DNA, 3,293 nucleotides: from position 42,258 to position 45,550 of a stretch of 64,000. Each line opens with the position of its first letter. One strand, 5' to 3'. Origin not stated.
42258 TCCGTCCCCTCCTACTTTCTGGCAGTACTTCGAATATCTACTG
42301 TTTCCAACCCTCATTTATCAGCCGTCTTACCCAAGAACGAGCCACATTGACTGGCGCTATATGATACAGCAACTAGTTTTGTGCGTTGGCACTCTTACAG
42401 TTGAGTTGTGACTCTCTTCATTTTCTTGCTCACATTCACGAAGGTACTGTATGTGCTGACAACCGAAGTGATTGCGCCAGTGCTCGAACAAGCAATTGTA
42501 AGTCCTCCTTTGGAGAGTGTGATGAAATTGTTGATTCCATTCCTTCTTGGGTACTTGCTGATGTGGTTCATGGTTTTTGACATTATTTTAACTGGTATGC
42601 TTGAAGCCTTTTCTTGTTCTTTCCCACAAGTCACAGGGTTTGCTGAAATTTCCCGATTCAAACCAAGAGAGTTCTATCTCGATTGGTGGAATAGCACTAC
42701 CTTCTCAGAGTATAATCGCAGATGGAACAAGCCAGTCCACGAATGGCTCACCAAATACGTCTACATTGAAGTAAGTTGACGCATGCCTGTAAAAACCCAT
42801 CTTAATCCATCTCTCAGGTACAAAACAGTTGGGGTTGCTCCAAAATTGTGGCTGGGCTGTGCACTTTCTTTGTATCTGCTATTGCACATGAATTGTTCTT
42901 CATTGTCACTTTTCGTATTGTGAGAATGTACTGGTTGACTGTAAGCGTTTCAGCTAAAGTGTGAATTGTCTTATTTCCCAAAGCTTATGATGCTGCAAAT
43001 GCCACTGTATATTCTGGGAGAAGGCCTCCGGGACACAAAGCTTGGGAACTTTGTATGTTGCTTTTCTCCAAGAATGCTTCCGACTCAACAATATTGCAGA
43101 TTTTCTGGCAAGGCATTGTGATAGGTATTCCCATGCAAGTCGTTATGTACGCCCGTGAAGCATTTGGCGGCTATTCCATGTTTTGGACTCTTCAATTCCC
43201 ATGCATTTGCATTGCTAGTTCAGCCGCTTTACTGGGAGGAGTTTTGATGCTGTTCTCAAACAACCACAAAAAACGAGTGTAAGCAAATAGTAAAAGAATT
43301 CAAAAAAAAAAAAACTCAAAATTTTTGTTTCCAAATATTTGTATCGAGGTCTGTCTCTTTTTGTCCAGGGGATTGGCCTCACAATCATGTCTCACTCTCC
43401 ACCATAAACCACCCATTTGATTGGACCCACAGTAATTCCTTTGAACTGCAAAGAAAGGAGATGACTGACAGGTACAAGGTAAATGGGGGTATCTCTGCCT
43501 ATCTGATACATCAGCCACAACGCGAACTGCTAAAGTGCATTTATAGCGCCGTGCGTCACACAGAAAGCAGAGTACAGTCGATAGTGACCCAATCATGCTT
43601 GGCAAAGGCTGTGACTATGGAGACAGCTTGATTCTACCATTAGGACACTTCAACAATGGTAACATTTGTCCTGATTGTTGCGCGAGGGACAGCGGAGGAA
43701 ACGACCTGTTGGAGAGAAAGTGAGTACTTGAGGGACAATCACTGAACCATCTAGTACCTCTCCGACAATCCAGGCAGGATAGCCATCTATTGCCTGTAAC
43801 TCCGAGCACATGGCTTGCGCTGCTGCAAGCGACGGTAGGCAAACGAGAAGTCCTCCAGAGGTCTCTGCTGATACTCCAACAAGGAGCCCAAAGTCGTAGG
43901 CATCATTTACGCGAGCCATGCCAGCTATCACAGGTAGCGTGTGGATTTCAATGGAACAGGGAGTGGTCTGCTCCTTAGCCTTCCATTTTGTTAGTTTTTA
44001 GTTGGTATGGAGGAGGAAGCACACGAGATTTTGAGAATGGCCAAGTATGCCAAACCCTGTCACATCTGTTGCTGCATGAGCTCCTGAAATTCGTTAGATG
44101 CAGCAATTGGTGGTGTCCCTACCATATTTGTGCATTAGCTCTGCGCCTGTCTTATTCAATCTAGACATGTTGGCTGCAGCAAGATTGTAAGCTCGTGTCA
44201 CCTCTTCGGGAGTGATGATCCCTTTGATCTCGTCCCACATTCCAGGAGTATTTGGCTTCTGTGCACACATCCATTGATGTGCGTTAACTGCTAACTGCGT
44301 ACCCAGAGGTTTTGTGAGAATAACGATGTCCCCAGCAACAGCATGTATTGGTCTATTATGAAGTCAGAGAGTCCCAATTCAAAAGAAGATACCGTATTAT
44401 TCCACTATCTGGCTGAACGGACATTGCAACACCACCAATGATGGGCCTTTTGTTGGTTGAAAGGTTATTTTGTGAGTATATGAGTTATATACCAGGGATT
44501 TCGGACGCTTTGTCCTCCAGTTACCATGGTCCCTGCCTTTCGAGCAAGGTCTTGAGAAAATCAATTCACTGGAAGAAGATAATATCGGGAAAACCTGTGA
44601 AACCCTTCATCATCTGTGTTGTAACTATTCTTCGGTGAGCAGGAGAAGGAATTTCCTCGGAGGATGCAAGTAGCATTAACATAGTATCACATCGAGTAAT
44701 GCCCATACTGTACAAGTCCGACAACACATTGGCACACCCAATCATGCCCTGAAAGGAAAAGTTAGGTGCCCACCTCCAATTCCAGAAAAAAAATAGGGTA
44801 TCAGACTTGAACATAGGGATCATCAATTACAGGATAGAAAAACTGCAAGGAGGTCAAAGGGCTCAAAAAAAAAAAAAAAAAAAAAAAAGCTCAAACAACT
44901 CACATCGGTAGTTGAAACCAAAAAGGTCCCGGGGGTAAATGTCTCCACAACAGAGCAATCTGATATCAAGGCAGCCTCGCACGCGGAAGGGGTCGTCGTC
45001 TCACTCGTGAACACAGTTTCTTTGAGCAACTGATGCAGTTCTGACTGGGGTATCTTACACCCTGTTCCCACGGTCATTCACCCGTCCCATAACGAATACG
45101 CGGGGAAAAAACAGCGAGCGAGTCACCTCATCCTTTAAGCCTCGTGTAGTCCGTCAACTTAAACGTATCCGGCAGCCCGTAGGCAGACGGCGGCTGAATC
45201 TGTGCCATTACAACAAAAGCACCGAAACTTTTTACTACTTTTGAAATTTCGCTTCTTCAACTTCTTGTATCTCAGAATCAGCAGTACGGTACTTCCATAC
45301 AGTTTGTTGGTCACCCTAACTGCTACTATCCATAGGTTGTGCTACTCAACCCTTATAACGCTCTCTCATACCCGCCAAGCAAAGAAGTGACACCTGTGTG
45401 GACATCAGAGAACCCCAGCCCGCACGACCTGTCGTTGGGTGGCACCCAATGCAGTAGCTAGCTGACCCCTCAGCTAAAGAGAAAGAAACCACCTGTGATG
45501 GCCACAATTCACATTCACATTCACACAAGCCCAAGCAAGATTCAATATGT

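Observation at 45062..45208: Selenoprotein SPS2: in-frame UGA (Sec) codon placed at an exon-intron junction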

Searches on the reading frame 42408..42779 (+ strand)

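Call 61: search_protein_families(library=pfam, proteins=[window:42408-42779:+])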
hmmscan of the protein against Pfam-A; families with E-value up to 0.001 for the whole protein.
window:42408-42779:+ (123 aa): 1 family
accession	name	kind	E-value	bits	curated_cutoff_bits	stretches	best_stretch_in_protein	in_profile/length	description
PF03062.24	MBOAT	-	1.7e-15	57.6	27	1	42-122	170-249/337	MBOAT, membrane-bound O-acyltransferase family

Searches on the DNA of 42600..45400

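Call 6: search_rna_families(source=window, start=42600, end=43800, threshold=evalue, max_evalue=10, show_alignments=5)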
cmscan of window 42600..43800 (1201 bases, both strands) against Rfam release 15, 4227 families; matches with E-value up to 10: 3.
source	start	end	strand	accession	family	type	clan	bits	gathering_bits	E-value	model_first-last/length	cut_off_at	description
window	43499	43567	-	RF00031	SECIS_1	Cis-reg;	-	18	35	2.7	1-64/64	no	Selenocysteine insertion sequence 1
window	43722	43758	+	RF00812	mir-83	Gene; miRNA;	-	16.6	44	8.3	25-61/84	no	mir-83 microRNA precursor family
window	42924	42997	-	RF02089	CLRN1-AS1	Gene; lncRNA;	-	12.8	48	2.1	1-79/79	no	CLRN1 antisense RNA 1 conserved region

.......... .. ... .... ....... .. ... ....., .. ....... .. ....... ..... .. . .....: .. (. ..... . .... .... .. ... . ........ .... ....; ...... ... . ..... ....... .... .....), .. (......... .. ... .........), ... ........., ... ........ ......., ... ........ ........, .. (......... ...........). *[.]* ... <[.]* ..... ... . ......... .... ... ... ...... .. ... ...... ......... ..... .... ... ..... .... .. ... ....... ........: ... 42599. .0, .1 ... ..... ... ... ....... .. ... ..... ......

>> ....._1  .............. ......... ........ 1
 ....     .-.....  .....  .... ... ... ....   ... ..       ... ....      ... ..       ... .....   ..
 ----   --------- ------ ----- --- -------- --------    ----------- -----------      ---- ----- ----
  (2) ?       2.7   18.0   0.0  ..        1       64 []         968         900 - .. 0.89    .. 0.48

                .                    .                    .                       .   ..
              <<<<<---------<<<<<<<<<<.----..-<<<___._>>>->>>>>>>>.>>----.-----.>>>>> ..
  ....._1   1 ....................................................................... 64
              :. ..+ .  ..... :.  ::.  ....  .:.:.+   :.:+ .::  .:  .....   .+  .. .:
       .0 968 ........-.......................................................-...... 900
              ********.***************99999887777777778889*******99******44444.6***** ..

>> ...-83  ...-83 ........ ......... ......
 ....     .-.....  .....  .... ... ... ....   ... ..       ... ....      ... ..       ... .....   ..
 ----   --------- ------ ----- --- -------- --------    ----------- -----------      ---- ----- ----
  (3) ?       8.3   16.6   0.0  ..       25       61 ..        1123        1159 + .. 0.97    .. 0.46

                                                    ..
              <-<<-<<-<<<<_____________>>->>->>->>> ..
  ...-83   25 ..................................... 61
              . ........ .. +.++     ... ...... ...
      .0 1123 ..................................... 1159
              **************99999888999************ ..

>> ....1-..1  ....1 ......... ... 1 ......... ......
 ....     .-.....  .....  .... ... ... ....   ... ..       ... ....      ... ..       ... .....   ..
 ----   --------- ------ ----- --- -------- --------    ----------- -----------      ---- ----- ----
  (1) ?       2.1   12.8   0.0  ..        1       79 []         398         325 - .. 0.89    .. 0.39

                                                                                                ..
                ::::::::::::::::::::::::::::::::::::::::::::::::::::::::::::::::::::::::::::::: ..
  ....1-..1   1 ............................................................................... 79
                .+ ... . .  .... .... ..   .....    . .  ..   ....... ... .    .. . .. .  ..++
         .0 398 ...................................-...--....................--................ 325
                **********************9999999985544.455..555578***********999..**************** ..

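Call 59: search_rna_families(source=window, start=43640, end=45400, threshold=evalue, max_evalue=10, show_alignments=2)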
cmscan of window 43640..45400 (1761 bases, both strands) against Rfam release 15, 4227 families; matches with E-value up to 10: 0.
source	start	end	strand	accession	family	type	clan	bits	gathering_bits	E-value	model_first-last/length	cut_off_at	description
